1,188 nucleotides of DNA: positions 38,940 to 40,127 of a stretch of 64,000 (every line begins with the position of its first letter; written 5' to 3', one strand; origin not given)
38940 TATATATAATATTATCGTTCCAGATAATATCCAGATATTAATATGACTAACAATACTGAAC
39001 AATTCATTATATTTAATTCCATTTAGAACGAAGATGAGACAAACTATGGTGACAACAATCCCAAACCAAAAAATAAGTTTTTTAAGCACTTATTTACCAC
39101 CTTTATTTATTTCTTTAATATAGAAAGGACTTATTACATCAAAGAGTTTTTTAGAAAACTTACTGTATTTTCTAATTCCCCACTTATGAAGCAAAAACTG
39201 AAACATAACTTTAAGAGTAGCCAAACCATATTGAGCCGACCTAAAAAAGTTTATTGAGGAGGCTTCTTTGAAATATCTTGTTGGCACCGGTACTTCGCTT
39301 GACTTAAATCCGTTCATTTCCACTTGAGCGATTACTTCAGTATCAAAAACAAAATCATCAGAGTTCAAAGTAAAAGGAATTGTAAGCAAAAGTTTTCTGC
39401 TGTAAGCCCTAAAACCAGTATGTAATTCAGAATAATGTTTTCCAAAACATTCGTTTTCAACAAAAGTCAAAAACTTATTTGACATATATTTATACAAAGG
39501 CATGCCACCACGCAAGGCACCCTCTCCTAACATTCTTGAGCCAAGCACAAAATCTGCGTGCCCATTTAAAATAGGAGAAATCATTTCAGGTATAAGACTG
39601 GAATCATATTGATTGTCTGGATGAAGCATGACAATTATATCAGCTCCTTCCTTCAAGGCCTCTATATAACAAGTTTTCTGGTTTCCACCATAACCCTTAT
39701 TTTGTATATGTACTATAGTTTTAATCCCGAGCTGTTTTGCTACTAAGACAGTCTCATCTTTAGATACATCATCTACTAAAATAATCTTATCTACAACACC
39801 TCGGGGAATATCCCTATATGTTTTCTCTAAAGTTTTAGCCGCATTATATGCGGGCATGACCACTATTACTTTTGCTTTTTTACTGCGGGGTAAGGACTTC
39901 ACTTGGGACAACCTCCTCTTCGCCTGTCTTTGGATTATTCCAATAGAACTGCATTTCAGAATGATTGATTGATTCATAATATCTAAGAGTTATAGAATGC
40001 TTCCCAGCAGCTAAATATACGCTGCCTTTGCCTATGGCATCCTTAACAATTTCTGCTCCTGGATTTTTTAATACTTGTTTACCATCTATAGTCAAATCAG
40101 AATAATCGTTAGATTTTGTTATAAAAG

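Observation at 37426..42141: Four-gene operon encoding a candidate periplasmic glycosylation system: PA14-tailed PMT/ArnT-like GT-C transferase, Dpm1-like GT2, UPF0104 flippase-like protein and a secreted cyclophilin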

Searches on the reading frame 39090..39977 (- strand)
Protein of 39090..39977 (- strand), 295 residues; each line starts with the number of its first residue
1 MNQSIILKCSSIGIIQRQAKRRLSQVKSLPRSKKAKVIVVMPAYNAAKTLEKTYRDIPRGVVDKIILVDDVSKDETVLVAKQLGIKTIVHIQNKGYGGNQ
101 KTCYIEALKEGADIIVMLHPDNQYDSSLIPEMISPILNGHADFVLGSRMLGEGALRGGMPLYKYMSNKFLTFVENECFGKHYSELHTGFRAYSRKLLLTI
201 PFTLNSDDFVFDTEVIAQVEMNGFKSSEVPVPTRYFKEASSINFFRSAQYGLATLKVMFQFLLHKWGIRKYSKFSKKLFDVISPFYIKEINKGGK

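Call 3: search_protein_families(library=pfam, proteins=[window:39090-39977:-], max_evalue=0.01)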
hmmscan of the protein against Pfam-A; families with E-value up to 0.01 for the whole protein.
window:39090-39977:- (295 aa): 1 family
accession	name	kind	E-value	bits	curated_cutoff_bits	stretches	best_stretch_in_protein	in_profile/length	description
PF00535.33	Glycos_transf_2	-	2.2e-19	70.4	23.3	1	39-197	2-164/168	Glycosyl transferase family 2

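Call 4: search_protein_families(library=ncbifam, proteins=[window:39090-39977:-], max_evalue=0.01)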
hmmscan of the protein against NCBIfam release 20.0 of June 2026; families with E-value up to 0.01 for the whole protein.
window:39090-39977:- (295 aa): 12 families
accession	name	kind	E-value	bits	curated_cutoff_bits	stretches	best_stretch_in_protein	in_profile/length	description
TIGR04182.1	glyco_TIGR04182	equivalog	3e-21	76.1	325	1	36-235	1-192/293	S-layer glycoprotein N-glycosyltransferase AglJ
NF058614.1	PPMAGASynPpgS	equivalog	1.4e-17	63.8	370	1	37-237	2-200/226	polyprenyl-phospho-N-acetylgalactosaminyl synthase PpgS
NF041391.1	DPhHxTase_Halo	equivalog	9.2e-15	54.2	375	1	41-233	1-183/213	dolichyl-phosphate hexose transferase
NF010496.0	PRK13915.1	equivalog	5e-08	32.4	262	1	23-138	18-144/307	glucosyl-3-phosphoglycerate synthase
TIGR04283.1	glyco_like_mftF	equivalog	7.2e-07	29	182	1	39-132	3-93/221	TIGR04283 family arsenosugar biosynthesis glycosyltransferase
NF047588.1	GlcsyltransPgfSStrep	equivalog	4.5e-05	22.8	500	1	36-200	2-167/308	glycosyltransferase PgfS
TIGR03965.1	mycofact_glyco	equivalog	0.00052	19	280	1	8-95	47-141/467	mycofactocin biosynthesis glycosyltransferase MftF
NF041875.1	EPS_EpsD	equivalog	0.00053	19.5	370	1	39-199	3-169/325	exopolysaccharide biosynthesis glycosyltransferase EpsD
TIGR03937.1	PgaC_IcaA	equivalog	0.0016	17.4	422.3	1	17-97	27-114/407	poly-beta-1,6-N-acetyl-D-glucosamine synthase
NF047683.1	TeichurnBiosyTuaG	equivalog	0.0017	18.1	400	1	33-83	4-56/252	teichuronic acid biosynthesis protein TuaG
TIGR03469.1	HpnB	hypoth_equivalog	0.0041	16.2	379.25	1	23-84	29-96/386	hopene-associated glycosyltransferase HpnB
TIGR01556.1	rhamnosyltran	subfamily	0.0074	15.5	200.55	0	48-139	8-101/281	rhamnosyltransferase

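Call 16: search_solved_structures(query=window:39090-39902:-, max_evalue=0.001, show_alignments=1)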
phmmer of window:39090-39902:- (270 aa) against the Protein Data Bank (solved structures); distinct sequences matched with E-value up to 0.001: 1.
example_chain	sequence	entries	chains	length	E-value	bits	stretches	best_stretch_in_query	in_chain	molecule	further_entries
5mlz_A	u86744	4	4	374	4.5e-11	46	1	10-150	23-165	Dolichol monophosphate mannose synthase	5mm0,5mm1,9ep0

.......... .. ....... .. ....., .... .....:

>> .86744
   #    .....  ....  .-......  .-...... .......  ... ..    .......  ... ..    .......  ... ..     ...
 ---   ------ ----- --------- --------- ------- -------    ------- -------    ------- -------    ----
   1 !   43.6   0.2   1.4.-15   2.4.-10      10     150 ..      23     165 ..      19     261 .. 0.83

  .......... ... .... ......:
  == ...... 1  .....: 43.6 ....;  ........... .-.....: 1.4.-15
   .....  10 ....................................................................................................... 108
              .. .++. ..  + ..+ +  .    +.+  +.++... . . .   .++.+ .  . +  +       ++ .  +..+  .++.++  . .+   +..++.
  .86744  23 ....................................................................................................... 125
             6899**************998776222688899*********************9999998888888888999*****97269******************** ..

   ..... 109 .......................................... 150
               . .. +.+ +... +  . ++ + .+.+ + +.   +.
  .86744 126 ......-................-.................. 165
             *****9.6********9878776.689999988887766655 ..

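Call 50: find_homologous_proteins(query=window:39090-39902:-, max_evalue=1e-10)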
Query window:39090-39902:- (270 aa): 8000 proteins with E <= 1e-10 among 8000 candidates; the best 120 are listed.
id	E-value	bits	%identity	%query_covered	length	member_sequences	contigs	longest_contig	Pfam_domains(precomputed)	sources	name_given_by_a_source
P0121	5.3e-173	591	97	100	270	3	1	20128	PF00535.33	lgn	-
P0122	1.6e-158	544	89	100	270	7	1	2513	PF00535.33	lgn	-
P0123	3.2e-152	523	87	96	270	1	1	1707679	PF00535.33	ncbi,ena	-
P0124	1.1e-150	518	86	100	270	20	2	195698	PF00535.33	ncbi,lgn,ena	-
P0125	1.3e-149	515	84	100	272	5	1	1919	PF00535.33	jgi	jgi:glycosyltransferase involved in cell wall biosynthesis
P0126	1.1e-148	512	89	94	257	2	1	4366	PF00535.33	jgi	jgi:glycosyltransferase involved in cell wall biosynthesis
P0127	4.4e-148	510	85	100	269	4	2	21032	PF00535.33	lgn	-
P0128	1.9e-147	508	87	94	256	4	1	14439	PF00535.33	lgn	-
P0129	1.6e-146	505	82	100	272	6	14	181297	PF00535.33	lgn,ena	-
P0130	1.7e-143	495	79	100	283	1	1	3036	PF00535.33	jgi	jgi:glycosyltransferase involved in cell wall biosynthesis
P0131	2.8e-143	494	80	100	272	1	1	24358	PF00535.33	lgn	-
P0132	8.2e-143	493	82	97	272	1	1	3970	PF00535.33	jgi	jgi:glycosyltransferase involved in cell wall biosynthesis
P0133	9.3e-142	489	80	96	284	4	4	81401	PF00535.33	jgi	jgi:glycosyltransferase involved in cell wall biosynthesis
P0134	1.3e-141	489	81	97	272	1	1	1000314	PF00535.33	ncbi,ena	-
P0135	5.8e-140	483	77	100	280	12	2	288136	PF00535.33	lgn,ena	-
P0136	3.5e-139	481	82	97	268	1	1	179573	PF00535.33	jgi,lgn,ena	-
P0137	3.4e-136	471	78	96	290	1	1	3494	PF00535.33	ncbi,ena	-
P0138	4.0e-136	471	79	93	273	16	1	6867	PF00535.33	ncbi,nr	ncbi:MAG: glycosyltransferase family 2 protein [Candidatus Goldbacteria bacterium]|nr:glycosyltransf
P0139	4.7e-136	470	80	93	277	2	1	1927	PF00535.33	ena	-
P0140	1.4e-135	469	77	100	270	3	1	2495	PF00535.33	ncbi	-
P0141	2.0e-135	468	78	95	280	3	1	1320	PF00535.33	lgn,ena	-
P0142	3.1e-135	468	79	94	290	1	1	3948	PF00535.33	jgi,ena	-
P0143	1.3e-134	466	75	98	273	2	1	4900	PF00535.33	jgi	-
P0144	1.3e-134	466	78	94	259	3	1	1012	PF00535.33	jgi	jgi:glycosyltransferase involved in cell wall biosynthesis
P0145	1.3e-133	462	79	95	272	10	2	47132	PF00535.33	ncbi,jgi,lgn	-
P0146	3.7e-133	461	79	94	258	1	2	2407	PF00535.33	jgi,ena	-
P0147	5.2e-133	460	76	100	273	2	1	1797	PF00535.33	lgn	-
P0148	6.0e-131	454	73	93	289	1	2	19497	PF00535.33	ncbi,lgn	ncbi:MAG: glycosyltransferase family 2 protein [Candidatus Goldiibacteriota bacterium]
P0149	6.9e-131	453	75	97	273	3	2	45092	PF00535.33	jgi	jgi:glycosyltransferase involved in cell wall biosynthesis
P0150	8.7e-130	450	75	96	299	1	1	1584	PF00535.33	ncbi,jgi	jgi:glycosyltransferase involved in cell wall biosynthesis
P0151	3.6e-127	441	76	94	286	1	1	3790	PF00535.33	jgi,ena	-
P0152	6.8e-126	437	76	91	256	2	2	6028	PF00535.33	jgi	-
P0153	2.9e-117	409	67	97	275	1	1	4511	PF00535.33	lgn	-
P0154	1.8e-116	406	72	94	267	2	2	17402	PF00535.33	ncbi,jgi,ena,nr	ncbi:MAG TPA: glycosyltransferase family 2 protein [bacterium]|nr:glycosyltransferase family 2 prote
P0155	3.5e-116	405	69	98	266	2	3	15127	PF00535.33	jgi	jgi:glycosyltransferase involved in cell wall biosynthesis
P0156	5.0e-115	402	68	97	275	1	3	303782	PF00535.33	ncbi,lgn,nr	ncbi:MAG: glycosyltransferase family 2 protein [Chloroflexi bacterium]|nr:glycosyltransferase family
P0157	6.7e-115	401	68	95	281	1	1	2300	PF00535.33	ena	-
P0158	7.6e-115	401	69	94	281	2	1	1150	PF00535.33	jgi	-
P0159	8.9e-115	401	68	96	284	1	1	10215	PF00535.33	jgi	jgi:glycosyltransferase involved in cell wall biosynthesis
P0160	2.8e-114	399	67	96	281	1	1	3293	PF00535.33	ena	-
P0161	5.0e-114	398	67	96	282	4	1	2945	PF00535.33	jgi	jgi:glycosyltransferase involved in cell wall biosynthesis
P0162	6.7e-114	398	69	94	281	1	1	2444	PF00535.33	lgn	-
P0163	1.1e-113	397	66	96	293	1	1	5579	PF00535.33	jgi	jgi:glycosyltransferase involved in cell wall biosynthesis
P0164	1.6e-113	397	67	95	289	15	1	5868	PF00535.33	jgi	jgi:glycosyltransferase involved in cell wall biosynthesis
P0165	2.3e-113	396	67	94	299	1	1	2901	PF00535.33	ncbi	-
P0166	2.4e-113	396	68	95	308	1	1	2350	PF00535.33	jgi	jgi:glycosyltransferase involved in cell wall biosynthesis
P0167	3.4e-113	396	68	95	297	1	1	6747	PF00535.33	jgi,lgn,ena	-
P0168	7.8e-113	394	68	96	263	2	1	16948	PF00535.33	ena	-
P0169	9.3e-113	394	72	94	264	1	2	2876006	PF00535.33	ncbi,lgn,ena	-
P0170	1.1e-112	394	66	97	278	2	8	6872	PF00535.33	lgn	-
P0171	1.2e-112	394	68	93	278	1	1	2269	PF00535.33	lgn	-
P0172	1.7e-112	393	67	96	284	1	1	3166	PF00535.33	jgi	jgi:glycosyltransferase involved in cell wall biosynthesis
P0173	1.8e-112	393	65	97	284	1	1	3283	PF00535.33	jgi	jgi:glycosyltransferase involved in cell wall biosynthesis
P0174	1.9e-112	393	69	93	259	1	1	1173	PF00535.33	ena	-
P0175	1.9e-112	393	66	96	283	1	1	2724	PF00535.33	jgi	jgi:glycosyltransferase involved in cell wall biosynthesis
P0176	2.1e-112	393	66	97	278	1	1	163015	PF00535.33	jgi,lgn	jgi:glycosyltransferase involved in cell wall biosynthesis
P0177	2.4e-112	393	66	96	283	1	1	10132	PF00535.33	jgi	jgi:glycosyltransferase involved in cell wall biosynthesis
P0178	2.5e-112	393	67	96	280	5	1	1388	PF00535.33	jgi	-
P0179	2.6e-112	393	66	96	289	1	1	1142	PF00535.33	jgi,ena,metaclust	metaclust:\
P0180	2.8e-112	393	68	96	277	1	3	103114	PF00535.33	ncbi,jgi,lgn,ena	-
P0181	4.0e-112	392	67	93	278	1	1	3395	PF00535.33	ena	-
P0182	4.0e-112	392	66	97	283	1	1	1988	PF00535.33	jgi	jgi:glycosyltransferase involved in cell wall biosynthesis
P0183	4.2e-112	392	66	97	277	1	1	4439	PF00535.33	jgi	jgi:glycosyltransferase involved in cell wall biosynthesis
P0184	4.4e-112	392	68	95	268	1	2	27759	PF00535.33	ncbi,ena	-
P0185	5.0e-112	392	66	96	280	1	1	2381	PF00535.33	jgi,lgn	-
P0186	5.0e-112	392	66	97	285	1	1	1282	PF00535.33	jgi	jgi:glycosyltransferase involved in cell wall biosynthesis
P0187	5.2e-112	392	66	96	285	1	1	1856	PF00535.33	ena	-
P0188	5.4e-112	392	67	93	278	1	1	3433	PF00535.33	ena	-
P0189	5.7e-112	392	66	97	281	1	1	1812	PF00535.33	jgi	jgi:glycosyltransferase involved in cell wall biosynthesis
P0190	5.7e-112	391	66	96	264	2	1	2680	PF00535.33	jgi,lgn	-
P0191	5.7e-112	391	67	96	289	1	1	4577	PF00535.33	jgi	jgi:glycosyltransferase involved in cell wall biosynthesis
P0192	6.3e-112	391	65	96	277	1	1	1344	PF00535.33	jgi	jgi:glycosyltransferase involved in cell wall biosynthesis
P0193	6.8e-112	391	65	98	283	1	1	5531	PF00535.33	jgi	jgi:glycosyltransferase involved in cell wall biosynthesis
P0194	7.2e-112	391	65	96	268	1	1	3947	PF00535.33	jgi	jgi:glycosyltransferase involved in cell wall biosynthesis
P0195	7.8e-112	391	67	96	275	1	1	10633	PF00535.33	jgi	jgi:glycosyltransferase involved in cell wall biosynthesis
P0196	8.0e-112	391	67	94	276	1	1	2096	PF00535.33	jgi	jgi:glycosyltransferase involved in cell wall biosynthesis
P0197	8.1e-112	391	66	97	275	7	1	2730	PF00535.33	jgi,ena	-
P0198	8.3e-112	391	66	96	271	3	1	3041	PF00535.33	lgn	-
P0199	8.5e-112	391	64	100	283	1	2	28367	PF00535.33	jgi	jgi:glycosyltransferase involved in cell wall biosynthesis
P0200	8.9e-112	391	67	96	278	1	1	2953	PF00535.33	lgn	-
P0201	9.4e-112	391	65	95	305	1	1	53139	PF00535.33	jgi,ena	-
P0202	9.4e-112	391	67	93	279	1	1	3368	PF00535.33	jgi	-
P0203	9.5e-112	391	66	97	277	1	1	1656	PF00535.33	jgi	jgi:glycosyltransferase involved in cell wall biosynthesis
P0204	9.5e-112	391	66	96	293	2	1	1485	PF00535.33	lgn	-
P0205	9.9e-112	391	66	97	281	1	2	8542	PF00535.33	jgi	jgi:glycosyltransferase involved in cell wall biosynthesis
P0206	1.0e-111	391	65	97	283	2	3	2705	PF00535.33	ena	-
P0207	1.0e-111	391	67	93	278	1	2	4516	PF00535.33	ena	-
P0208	1.1e-111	391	67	95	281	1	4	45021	PF00535.33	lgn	-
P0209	1.1e-111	391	67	97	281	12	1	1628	PF00535.33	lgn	-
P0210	1.2e-111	390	66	97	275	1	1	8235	PF00535.33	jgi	jgi:glycosyltransferase involved in cell wall biosynthesis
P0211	1.2e-111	390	66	97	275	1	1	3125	PF00535.33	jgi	jgi:glycosyltransferase involved in cell wall biosynthesis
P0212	1.7e-111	390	66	97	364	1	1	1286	PF00535.33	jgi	jgi:glycosyltransferase involved in cell wall biosynthesis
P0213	1.8e-111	390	67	96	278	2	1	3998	PF00535.33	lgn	-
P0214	2.1e-111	390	63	100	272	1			PF00535.33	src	-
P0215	2.1e-111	390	66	97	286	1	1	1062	PF00535.33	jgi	jgi:glycosyltransferase involved in cell wall biosynthesis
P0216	2.5e-111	389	66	94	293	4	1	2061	PF00535.33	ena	-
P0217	2.7e-111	389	66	96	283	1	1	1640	PF00535.33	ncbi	-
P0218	2.7e-111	389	66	95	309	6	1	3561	PF00535.33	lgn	-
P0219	3.4e-111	389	68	93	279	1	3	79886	PF00535.33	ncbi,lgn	-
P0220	3.7e-111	389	67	98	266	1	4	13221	PF00535.33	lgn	-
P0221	3.7e-111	389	66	95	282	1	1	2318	PF00535.33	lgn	-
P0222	3.8e-111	389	69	94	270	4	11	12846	PF00535.33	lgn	-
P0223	4.0e-111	389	67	97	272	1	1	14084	PF00535.33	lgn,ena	-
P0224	4.3e-111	389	67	95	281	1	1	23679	PF00535.33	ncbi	-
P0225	4.4e-111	389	66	97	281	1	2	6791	PF00535.33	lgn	-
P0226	4.6e-111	389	66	95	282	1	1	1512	PF00535.33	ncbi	ncbi:MAG: glycosyltransferase family 2 protein [Anaerolineae bacterium]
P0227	4.9e-111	388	66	98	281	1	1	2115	PF00535.33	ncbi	-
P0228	5.7e-111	388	66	96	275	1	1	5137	PF00535.33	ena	-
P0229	6.4e-111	388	65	96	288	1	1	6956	PF00535.33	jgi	jgi:glycosyltransferase involved in cell wall biosynthesis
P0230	6.4e-111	388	66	95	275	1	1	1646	PF00535.33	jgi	jgi:glycosyltransferase involved in cell wall biosynthesis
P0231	6.7e-111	388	64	96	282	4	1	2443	PF00535.33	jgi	jgi:glycosyltransferase involved in cell wall biosynthesis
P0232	6.8e-111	388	66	94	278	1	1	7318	PF00535.33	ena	-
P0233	6.8e-111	388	67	96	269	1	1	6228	PF00535.33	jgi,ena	-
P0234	6.9e-111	388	66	96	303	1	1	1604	PF00535.33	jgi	jgi:glycosyltransferase involved in cell wall biosynthesis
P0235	7.0e-111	388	67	96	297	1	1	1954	PF00535.33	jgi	jgi:glycosyltransferase involved in cell wall biosynthesis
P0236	7.1e-111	388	66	96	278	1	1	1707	PF00535.33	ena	-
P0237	7.8e-111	388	66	97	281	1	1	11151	PF00535.33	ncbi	ncbi:MAG: glycosyltransferase family 2 protein [Anaerolineae bacterium]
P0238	8.8e-111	388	67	94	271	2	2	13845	PF00535.33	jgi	jgi:glycosyltransferase involved in cell wall biosynthesis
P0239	9.5e-111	387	67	97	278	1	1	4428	PF00535.33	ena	-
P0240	9.7e-111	387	65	95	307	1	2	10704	PF00535.33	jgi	jgi:glycosyltransferase involved in cell wall biosynthesis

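Call 51: find_encoding_contigs(protein=P0156, flank=8000, max_places=1)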
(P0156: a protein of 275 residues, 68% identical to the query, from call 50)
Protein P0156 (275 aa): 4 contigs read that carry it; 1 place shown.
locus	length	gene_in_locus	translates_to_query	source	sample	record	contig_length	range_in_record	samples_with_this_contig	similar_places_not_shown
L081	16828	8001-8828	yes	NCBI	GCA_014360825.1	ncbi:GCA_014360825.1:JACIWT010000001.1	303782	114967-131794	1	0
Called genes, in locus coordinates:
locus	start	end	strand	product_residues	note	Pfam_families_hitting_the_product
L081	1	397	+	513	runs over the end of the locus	PF13231:PMT_2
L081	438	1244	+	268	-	PF25087:GMPPB_C (faint), PF25084:LbH_EIF2B (faint), PF00132:Hexapep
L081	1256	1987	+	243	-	PF25084:LbH_EIF2B (faint), PF25087:GMPPB_C (faint), PF00132:Hexapep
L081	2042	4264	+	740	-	PF02366:PMT (weak), PF13231:PMT_2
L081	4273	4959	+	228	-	PF00535:Glycos_transf_2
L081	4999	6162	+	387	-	PF04055:Radical_SAM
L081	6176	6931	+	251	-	PF00535:Glycos_transf_2, PF13641:Glyco_tranf_2_3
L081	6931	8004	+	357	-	PF04321:RmlD_sub_bind (weak), PF01073:3Beta_HSD, PF01370:Epimerase, PF16363:GDP_Man_Dehyd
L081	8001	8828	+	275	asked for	PF00535:Glycos_transf_2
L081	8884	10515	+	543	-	-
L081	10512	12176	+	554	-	PF13231:PMT_2 (weak)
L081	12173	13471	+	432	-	PF04055:Radical_SAM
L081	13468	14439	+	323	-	PF01073:3Beta_HSD, PF01370:Epimerase, PF02719:Polysacc_synt_2, PF04321:RmlD_sub_bind, PF05368:NmrA, PF13460:NAD_binding_10, PF16363:GDP_Man_Dehyd, PF07993:NAD_binding_4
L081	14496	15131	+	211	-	PF00132:Hexapep, PF14602:Hexapep_2 (weak)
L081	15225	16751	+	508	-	PF00149:Metallophos (faint), PF12850:Metallophos_2 (faint)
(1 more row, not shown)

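Call 52: find_encoding_contigs(protein=P0184, flank=8000, max_places=1)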
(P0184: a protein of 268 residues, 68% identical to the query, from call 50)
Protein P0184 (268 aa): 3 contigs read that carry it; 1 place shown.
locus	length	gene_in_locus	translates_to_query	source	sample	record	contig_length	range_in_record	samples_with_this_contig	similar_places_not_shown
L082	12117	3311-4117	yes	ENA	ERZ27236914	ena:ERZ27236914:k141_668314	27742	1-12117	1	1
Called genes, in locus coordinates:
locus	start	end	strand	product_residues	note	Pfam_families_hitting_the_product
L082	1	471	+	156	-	?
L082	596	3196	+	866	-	PF07691:PA14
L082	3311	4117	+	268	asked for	PF00535:Glycos_transf_2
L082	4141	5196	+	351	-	PF03706:LPG_synthase_TM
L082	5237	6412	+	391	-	-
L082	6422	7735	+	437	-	PF00890:FAD_binding_2, PF01266:DAO, PF01593:Amino_oxidase, PF03486:HI0933_like (faint), PF07992:Pyr_redox_2 (faint), PF12831:FAD_oxidored (weak), PF13450:NAD_binding_8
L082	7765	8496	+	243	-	PF00535:Glycos_transf_2, PF13641:Glyco_tranf_2_3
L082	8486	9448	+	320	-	PF03687:UPF0164 (weak)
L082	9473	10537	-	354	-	PF00437:T2SSE, PF13191:AAA_16 (weak), PF25199:nSTAND_NTPase5 (faint)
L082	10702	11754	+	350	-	PF01073:3Beta_HSD (weak), PF01370:Epimerase, PF02719:Polysacc_synt_2, PF04321:RmlD_sub_bind, PF16363:GDP_Man_Dehyd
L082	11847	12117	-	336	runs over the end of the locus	PF00106:adh_short (faint), PF01073:3Beta_HSD, PF01370:Epimerase, PF02719:Polysacc_synt_2 (weak), PF05368:NmrA, PF13460:NAD_binding_10, PF16363:GDP_Man_Dehyd, PF07993:NAD_binding_4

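Call 53: find_encoding_contigs(protein=P0176, flank=8000, max_places=1)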
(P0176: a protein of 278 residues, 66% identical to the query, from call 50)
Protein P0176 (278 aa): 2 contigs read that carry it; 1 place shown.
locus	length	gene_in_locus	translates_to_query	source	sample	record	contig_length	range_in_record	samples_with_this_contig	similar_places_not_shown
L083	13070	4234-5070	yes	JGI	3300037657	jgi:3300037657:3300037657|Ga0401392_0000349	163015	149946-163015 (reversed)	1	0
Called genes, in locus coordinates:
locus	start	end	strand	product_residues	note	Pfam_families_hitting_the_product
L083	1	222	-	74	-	?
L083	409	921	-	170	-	-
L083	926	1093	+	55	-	-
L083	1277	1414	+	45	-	-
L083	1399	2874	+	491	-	PF05598:DUF772, PF13751:DDE_Tnp_1_6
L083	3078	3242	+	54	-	-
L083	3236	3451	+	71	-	-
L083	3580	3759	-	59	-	-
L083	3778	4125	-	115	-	-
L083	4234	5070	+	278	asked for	PF00535:Glycos_transf_2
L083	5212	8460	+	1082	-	-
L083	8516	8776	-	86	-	-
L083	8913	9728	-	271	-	-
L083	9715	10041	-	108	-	-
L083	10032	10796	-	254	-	PF00702:Hydrolase, PF12710:HAD, PF08282:Hydrolase_3 (weak)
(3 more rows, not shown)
